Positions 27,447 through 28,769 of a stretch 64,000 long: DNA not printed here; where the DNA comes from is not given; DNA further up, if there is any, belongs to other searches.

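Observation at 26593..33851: Bat/MoxR-type operon with an embedded 1131-aa BNR-propeller T9SS cargo gene and no batB-E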

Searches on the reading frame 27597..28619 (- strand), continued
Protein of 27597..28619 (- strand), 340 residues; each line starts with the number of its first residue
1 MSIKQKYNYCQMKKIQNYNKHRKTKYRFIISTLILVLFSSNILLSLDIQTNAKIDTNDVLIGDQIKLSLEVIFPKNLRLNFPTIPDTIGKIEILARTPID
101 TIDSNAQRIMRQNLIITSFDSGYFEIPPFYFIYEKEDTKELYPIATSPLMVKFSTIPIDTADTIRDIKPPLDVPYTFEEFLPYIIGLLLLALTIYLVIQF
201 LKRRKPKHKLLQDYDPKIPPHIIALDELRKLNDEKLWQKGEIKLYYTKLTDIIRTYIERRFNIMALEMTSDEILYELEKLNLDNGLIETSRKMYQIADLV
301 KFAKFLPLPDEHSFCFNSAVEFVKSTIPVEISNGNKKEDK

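Call 65: predict_structure(alignment_id=A4)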
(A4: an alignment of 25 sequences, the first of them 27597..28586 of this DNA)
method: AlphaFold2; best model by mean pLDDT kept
length: 329 residues; sequences in the alignment: 25
mean_pLDDT: 85.6   pTM: 0.41
mean pLDDT of the five models: 85.6, 84.0, 84.0, 83.8, 80.9
residues with pLDDT >= 90: 203; 70-90: 74; 50-70: 33; < 50: 19
segments of 3 or more residues with pLDDT < 50: 31-34, 196-200, 321-329
pLDDT, mean of each block of 10 residues (from residue 1): 66 81 74 68 92 95 90 93 96 91 95 95 83 93 80 61 83 96 94 55 74 95 93 96 94 93 93 92 96 91 96 84 41
secondary structure, 60 per line:
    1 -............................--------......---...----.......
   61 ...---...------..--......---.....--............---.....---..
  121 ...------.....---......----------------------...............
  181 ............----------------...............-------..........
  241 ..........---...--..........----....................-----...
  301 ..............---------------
elements in order: H2-29 E38-43 E47-49 E54-63 E67-69 E80-85 E89-93 E96-107 E111-115 E119-123 E130-134 E138-143 H166-192 H209-223 H231-250 H259-268 H273-292 H298-314
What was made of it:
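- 27597..28586 (-): P4: a 329-aa inner-membrane protein and the canonical third Bat gene. It has an N-terminal helix, a periplasmic BatD-like beta-sandwich, a TM helix and a cytoplasmic DUF4381-like helical bundle. In the AF2 model the sandwich is 38-143, the TM helix 166-192 and the bundle 209-314 (call 65).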

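Call 67: search_protein_families(library=padloc, proteins=[window:27597-28586:-], max_evalue=0.001)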
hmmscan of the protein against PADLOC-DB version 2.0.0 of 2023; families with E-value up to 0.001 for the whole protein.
window:27597-28586:- (329 aa): 0 families
